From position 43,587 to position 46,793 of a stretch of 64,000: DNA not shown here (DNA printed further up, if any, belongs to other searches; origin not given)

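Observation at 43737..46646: Wzy_C (O-antigen-ligase-like) domain fused to a PMT/ArnT GT-C domain, a candidate protein O-oligosaccharyltransferase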

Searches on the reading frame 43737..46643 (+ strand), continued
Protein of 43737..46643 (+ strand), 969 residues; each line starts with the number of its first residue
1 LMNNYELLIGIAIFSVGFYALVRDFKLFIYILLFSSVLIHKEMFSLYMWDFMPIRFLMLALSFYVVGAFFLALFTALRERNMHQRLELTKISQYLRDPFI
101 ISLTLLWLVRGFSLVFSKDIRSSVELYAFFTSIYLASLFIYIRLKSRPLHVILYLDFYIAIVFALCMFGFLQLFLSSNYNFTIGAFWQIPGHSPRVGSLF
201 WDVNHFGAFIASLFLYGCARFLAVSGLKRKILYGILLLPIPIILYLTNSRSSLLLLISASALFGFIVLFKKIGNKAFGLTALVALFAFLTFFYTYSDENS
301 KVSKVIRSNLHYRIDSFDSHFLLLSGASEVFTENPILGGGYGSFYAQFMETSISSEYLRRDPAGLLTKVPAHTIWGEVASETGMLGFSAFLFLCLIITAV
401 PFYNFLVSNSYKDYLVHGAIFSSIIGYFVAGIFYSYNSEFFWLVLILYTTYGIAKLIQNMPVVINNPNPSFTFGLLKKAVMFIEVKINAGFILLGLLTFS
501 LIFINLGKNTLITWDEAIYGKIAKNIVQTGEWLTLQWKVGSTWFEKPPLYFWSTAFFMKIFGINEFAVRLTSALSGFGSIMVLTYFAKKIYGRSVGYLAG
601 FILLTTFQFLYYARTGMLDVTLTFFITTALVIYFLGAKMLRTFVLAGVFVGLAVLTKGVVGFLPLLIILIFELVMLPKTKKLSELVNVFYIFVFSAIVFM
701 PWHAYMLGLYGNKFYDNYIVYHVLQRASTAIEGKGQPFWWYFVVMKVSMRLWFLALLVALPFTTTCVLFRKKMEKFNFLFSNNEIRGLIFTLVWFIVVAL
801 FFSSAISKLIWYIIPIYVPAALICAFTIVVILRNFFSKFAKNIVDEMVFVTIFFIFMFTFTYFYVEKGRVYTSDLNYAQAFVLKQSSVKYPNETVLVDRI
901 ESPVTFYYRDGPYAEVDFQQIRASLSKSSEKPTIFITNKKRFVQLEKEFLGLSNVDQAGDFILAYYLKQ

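Call 21: find_encoding_contigs(protein=P0022, flank=10000, max_places=1)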
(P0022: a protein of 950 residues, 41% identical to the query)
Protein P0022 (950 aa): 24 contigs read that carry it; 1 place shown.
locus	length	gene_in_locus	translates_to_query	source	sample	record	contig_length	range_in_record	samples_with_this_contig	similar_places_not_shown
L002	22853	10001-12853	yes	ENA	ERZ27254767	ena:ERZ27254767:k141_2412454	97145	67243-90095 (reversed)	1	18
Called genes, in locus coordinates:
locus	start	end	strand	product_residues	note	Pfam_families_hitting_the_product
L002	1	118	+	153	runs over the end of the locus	-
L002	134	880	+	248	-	PF00106:adh_short, PF08659:KR, PF13561:adh_short_C2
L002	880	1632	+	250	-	-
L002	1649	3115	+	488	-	-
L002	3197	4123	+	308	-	-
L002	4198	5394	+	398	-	PF00534:Glycos_transf_1, PF13692:Glyco_trans_1_4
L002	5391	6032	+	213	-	PF13489:Methyltransf_23, PF13847:Methyltransf_31, PF08241:Methyltransf_11, PF08242:Methyltransf_12, PF13649:Methyltransf_25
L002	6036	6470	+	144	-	PF01272:GreA_GreB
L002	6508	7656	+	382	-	PF13439:Glyco_transf_4, PF13579:Glyco_trans_4_4 (weak), PF00534:Glycos_transf_1, PF20706:GT4-conflict, PF13692:Glyco_trans_1_4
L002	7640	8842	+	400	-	PF13439:Glyco_transf_4, PF00982:Glyco_transf_20 (weak), PF20706:GT4-conflict, PF00534:Glycos_transf_1, PF13692:Glyco_trans_1_4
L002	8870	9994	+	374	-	PF00534:Glycos_transf_1, PF13692:Glyco_trans_1_4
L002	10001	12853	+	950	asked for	PF04932:Wzy_C, PF02366:PMT, PF13231:PMT_2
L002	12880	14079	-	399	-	PF01943:Polysacc_synt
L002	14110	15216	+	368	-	PF00534:Glycos_transf_1, PF13692:Glyco_trans_1_4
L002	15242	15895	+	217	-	PF02397:Bac_transf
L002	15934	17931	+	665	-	PF13196:DUF4012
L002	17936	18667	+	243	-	PF11967:RecO_N, PF02565:RecO_C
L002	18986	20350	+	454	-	PF00587:tRNA-synt_2b, PF03129:HGTP_anticodon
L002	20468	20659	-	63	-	-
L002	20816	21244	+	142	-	PF02381:MraZ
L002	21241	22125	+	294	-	PF01795:Methyltransf_5, PF13847:Methyltransf_31 (faint)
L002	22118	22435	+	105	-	-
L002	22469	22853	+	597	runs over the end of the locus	PF03717:PBP_dimer, PF00905:Transpeptidase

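Call 22: find_encoding_contigs(protein=P0016, flank=10000, max_places=1)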
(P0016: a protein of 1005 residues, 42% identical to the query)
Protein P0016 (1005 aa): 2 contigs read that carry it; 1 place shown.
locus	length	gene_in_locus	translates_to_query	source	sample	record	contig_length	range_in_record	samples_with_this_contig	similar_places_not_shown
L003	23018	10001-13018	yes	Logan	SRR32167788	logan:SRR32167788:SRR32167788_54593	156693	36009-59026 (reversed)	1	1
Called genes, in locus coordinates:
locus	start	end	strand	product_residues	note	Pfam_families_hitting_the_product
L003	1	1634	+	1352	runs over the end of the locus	-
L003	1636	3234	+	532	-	-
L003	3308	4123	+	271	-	-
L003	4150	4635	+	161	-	-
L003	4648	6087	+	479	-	-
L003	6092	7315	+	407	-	PF00534:Glycos_transf_1, PF13692:Glyco_trans_1_4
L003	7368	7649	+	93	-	-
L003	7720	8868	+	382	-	PF13439:Glyco_transf_4, PF13477:Glyco_trans_4_2 (weak), PF13579:Glyco_trans_4_4, PF13524:Glyco_trans_1_2 (faint), PF20706:GT4-conflict (weak), PF00534:Glycos_transf_1, PF13692:Glyco_trans_1_4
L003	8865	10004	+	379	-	PF13439:Glyco_transf_4 (faint), PF00534:Glycos_transf_1, PF13692:Glyco_trans_1_4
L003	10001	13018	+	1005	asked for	PF04932:Wzy_C, PF02366:PMT, PF13231:PMT_2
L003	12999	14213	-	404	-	PF01943:Polysacc_synt, PF13440:Polysacc_synt_3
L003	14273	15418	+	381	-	PF13439:Glyco_transf_4, PF20706:GT4-conflict (weak), PF00534:Glycos_transf_1, PF13692:Glyco_trans_1_4, PF13524:Glyco_trans_1_2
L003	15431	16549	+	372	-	PF00534:Glycos_transf_1, PF13692:Glyco_trans_1_4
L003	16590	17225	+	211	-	PF02397:Bac_transf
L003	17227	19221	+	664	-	PF13196:DUF4012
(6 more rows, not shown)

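Call 27: find_related_loci(query=A1, collection=genome_contigs, flank=10000)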
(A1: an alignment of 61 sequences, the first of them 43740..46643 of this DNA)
Query A1 (968 aa) in genome_contigs; peptide patterns used: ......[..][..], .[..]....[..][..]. (x = any residue, [..] = any of these).
110 stretches matched a pattern; 96 encode a relative of the query (tblastn E <= 1e-3); the best 80 are kept; 80 distinct loci.
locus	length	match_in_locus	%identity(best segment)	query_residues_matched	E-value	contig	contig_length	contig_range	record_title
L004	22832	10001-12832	41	5-964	0e+0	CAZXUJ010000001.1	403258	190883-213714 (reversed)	MAG TPA_asm: uncultured Candidatus Saccharibacteria bacterium isolate SRP192515_co1_190 genome assembly, contig: NODE_6_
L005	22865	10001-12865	43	5-963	0e+0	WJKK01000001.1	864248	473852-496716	MAG: candidate division WWE3 bacterium isolate Bin_101 k141_320412, whole genome shotgun sequence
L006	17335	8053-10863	42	3-968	0e+0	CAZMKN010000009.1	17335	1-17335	MAG TPA_asm: uncultured Candidatus Saccharibacteria bacterium isolate SRP191223_co1_110 genome assembly, contig: NODE_32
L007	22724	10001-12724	41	39-964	0e+0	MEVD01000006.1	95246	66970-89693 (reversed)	MAG: candidate division WWE3 bacterium RIFCSPHIGHO2_02_FULL_38_14 rifcsphigho2_02_scaffold_1478, whole genome shotgun se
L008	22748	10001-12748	42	3-941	0e+0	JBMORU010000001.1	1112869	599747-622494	MAG: Patescibacteria group bacterium isolate Betzabe_MAG188 MAG188_1, whole genome shotgun sequence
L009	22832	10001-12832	42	3-968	0e+0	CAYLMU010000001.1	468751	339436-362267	MAG TPA_asm: uncultured Candidatus Saccharibacteria bacterium isolate SRP193661_co1_136 genome assembly, contig: NODE_4_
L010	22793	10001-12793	38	5-964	0e+0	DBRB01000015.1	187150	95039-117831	MAG TPA_asm: candidate division WWE3 bacterium UBA1379 UBA1379_contig_1857, whole genome shotgun sequence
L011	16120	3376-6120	39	22-965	0e+0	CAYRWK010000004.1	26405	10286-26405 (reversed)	MAG TPA_asm: uncultured Candidatus Saccharibacteria bacterium isolate SRP011637_co1_82 genome assembly, contig: NODE_453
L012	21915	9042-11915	39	3-963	0e+0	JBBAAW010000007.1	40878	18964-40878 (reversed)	MAG: Patescibacteria group bacterium isolate SO_2017_GW3_51 scaffold_685_c1_OW296A_2017, whole genome shotgun sequence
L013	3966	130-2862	40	36-964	0e+0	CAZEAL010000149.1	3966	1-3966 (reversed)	MAG TPA_asm: uncultured Candidatus Saccharibacteria bacterium isolate binchicken_co169_150 genome assembly, contig: k99_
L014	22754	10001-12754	40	3-964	0e+0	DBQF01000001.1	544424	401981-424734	MAG TPA_asm: candidate division WWE3 bacterium UBA1401 UBA1401_contig_1134, whole genome shotgun sequence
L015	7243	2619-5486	40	3-964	0e+0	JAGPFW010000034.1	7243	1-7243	Patescibacteria group bacterium isolate Gw_SlDig_bin_207 Gw_SlDig_21921_length_7243_cov_3.891512, whole genome shotgun s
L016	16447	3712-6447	40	1-941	0e+0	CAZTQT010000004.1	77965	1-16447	MAG TPA_asm: uncultured Candidatus Saccharibacteria bacterium isolate binchicken_co45_572 genome assembly, contig: NODE_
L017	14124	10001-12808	40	5-968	0e+0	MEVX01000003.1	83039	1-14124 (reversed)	MAG: candidate division WWE3 bacterium RIFOXYB1_FULL_43_24 rifoxyb1_full_scaffold_131, whole genome shotgun sequence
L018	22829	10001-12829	40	5-968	0e+0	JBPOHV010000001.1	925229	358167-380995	MAG: candidate division WWE3 bacterium isolate MAG_289 c_000000385610, whole genome shotgun sequence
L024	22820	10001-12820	39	5-968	0e+0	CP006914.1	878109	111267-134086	Candidate division WWE3 bacterium RAAC2_WWE3_1 chromosome, complete genome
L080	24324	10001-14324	34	3-947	3e-128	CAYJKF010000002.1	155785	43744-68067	MAG TPA_asm: uncultured Candidatus Saccharibacteria bacterium isolate ERP124720_co1_172 genome assembly, contig: NODE_12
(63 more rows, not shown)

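Call 33: predict_structure(alignment_id=A1)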
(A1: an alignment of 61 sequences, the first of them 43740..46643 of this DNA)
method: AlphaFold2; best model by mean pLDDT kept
length: 968 residues; sequences in the alignment: 61
mean_pLDDT: 89.6   pTM: 0.90
mean pLDDT of the five models: 89.6, 89.3, 88.4, 88.0, 87.4
residues with pLDDT >= 90: 669; 70-90: 227; 50-70: 64; < 50: 8
segments of 3 or more residues with pLDDT < 50: 42-48
pLDDT, mean of each block of 10 residues (from residue 1): 76 94 95 81 48 90 93 78 68 91 96 92 91 96 94 97 92 88 71 69 87 96 94 94 87 92 94 90 89 88 76 68 91 91 89 87 66 83 95 96 95 96 93 76 96 89 71 93 93 96 93 88 96 92 93 97 97 98 98 97 97 95 98 95 98 94 97 83 90 97 95 86 67 78 94 97 96 91 97 96 73 94 97 91 91 95 92 91 95 93 92 94 86 94 93 94 89
secondary structure, 60 per line:
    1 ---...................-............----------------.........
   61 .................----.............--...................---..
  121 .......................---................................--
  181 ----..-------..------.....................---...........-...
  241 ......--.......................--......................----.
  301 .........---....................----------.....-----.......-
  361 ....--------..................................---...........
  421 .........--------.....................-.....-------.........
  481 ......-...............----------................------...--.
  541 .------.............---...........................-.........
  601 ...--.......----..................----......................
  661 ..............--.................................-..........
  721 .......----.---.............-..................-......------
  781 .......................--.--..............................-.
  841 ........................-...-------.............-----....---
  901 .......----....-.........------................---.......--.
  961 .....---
elements in order (helices of 4 or more, strands of 3 or more residues): H4-22 H24-35 H52-77 H82-94 H97-115 H119-143 H147-178 H202-222 H226-236 H238-246 H249-271 H274-295 H300-309 H313-332 H343-347 H353-359 H361-364 H373-406 H410-429 H438-458 H460-464 H472-486 H488-502 H513-528 E535-537 H548-560 H564-590 H592-603 H606-612 H617-634 H639-674 H677-709 H711-727 H736-748 H750-767 H769-774 H781-803 H809-838 H840-864 H876-888 E894-897 H901-907 E912-915 H917-925 E932-937 H938-947 E951-957 E960-965

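Call 36: fold_search(model_id=the predicted structure, library=pdb)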
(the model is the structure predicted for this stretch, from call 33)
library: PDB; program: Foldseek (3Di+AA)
matches with E <= 10: 289; with E <= 0.001: 24
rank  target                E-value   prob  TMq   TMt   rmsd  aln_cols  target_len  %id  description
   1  5f15                  5.3e-15  1.00  0.39  0.66   6.2       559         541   17  Crystal Structure of ArnT from Cupriavidus metallidurans bound to Undecaprenyl phosphate (released 2016-02-17)
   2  5ezm                  6.0e-14  1.00  0.38  0.64   6.5       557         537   18  Crystal Structure of ArnT from Cupriavidus metallidurans in the apo state (released 2016-02-17)
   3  7e9s_A                5.7e-06  1.00  0.31  0.34   8.4       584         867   13  Archaeal oligosaccharyltransferase AglB from Archaeoglobus fulgidus in complex with an inhibitory peptide and a dolich (released 2021-09-08)
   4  7tpg_B                6.0e-06  1.00  0.29  0.61   6.8       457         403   17  Single-Particle Cryo-EM Structure of the WaaL O-antigen ligase in its ligand bound state (released 2022-04-06)
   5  7oci_F                7.5e-06  1.00  0.32  0.46  10.5       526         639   11  Cryo-EM structure of yeast Ost6p containing oligosaccharyltransferase complex (released 2022-02-16)
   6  3wak                  8.8e-06  1.00  0.33  0.36   8.9       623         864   13  Crystal structure of the Archaeoglobus fulgidus oligosaccharyltransferase (O29867_ARCFU) in the apo form (released 2013-10-30)
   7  9n9j_I                1.3e-05  1.00  0.32  0.42  10.0       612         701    9  Structure of a GRP94 folding intermediate engaged with a CCDC134- and FKBP11-bound secretory translocon (released 2025-11-19)
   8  3waj                  1.7e-05  1.00  0.30  0.36  13.0       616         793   14  Crystal structure of the Archaeoglobus fulgidus oligosaccharyltransferase (O29867_ARCFU) complex with Zn and sulfate (released 2013-10-30)
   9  9s6t_A                2.0e-05  1.00  0.33  0.60   6.9       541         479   13  Ternary cryo-EM structure of chicken ALG12 with Dol25-PP-GlcNAc2Man7, Dol25-P-Man, and Fab (released 2026-03-18)
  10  8age_A                2.0e-05  1.00  0.33  0.47  10.1       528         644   12  Structure of yeast oligosaccharylransferase complex with acceptor peptide bound (released 2022-12-07)
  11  8pn9_A                3.2e-05  1.00  0.32  0.45   9.7       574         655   10  Structure of human oligosaccharyltransferase OST-A complex bound to NGI-1 (released 2024-05-08)
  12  8b6l_I                3.5e-05  1.00  0.32  0.44   9.3       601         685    9  Subtomogram average of the human Sec61-TRAP-OSTA-translocon (released 2022-12-07)
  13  6s7o_A                3.5e-05  1.00  0.32  0.46   9.9       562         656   11  Cryo-EM structure of human oligosaccharyltransferase complex OST-A (released 2019-12-18)
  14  5gmy_A                3.5e-05  1.00  0.30  0.34  15.2       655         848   13  Crystal structure of the Archaeoglobus fulgidus oligosaccharyltransferase (O29867_ARCFU) tethered with an acceptor pep (released 2017-02-01)
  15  8agc_A                5.4e-05  1.00  0.32  0.43   9.9       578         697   11  Structure of yeast oligosaccharylransferase complex with lipid-linked oligosaccharide and non-acceptor peptide bound (released 2022-12-07)
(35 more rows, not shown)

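Call 71: list_cluster_members(proteins=[P0001, P0151, P0161, P0158, P0153, P0184])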
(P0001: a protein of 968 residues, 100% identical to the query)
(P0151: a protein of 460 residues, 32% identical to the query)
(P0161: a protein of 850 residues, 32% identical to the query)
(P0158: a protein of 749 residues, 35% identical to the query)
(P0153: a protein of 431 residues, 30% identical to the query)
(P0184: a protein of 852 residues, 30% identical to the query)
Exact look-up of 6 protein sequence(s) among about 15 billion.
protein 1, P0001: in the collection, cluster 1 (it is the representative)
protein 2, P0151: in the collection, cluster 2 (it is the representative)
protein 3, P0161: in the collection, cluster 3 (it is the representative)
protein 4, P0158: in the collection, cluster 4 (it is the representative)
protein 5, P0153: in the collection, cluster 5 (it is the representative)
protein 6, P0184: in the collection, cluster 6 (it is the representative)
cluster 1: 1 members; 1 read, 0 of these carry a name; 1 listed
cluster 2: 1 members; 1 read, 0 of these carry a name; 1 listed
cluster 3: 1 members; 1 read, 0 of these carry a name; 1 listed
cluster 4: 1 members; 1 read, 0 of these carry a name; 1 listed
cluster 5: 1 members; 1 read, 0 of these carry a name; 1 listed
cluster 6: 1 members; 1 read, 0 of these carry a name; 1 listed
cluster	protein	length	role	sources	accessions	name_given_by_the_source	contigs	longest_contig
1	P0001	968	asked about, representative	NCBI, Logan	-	-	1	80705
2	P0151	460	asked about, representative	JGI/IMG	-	-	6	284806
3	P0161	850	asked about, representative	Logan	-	-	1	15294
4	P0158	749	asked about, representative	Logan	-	-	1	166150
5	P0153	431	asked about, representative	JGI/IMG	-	-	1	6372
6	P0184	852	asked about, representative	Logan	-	-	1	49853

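Call 89: search_protein_families(library=pfam, proteins=[L080:13014-15230:+, L002:12880-14079:-], max_evalue=0.01)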
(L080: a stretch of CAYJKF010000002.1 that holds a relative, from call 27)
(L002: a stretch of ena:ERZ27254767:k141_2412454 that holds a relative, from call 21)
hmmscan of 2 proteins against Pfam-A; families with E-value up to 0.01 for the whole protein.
L080:13014-15230:+ (739 aa): 1 family
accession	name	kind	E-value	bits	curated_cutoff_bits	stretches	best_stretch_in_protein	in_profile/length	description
PF04932.20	Wzy_C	-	1.3e-15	57.9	31.7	1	205-368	2-149/149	O-Antigen ligase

L002:12880-14079:- (399 aa): 1 family
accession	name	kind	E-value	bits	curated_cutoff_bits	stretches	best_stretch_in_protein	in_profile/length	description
PF01943.22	Polysacc_synt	-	9.1e-16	58.5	28.2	1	8-263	4-268/274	Polysaccharide biosynthesis protein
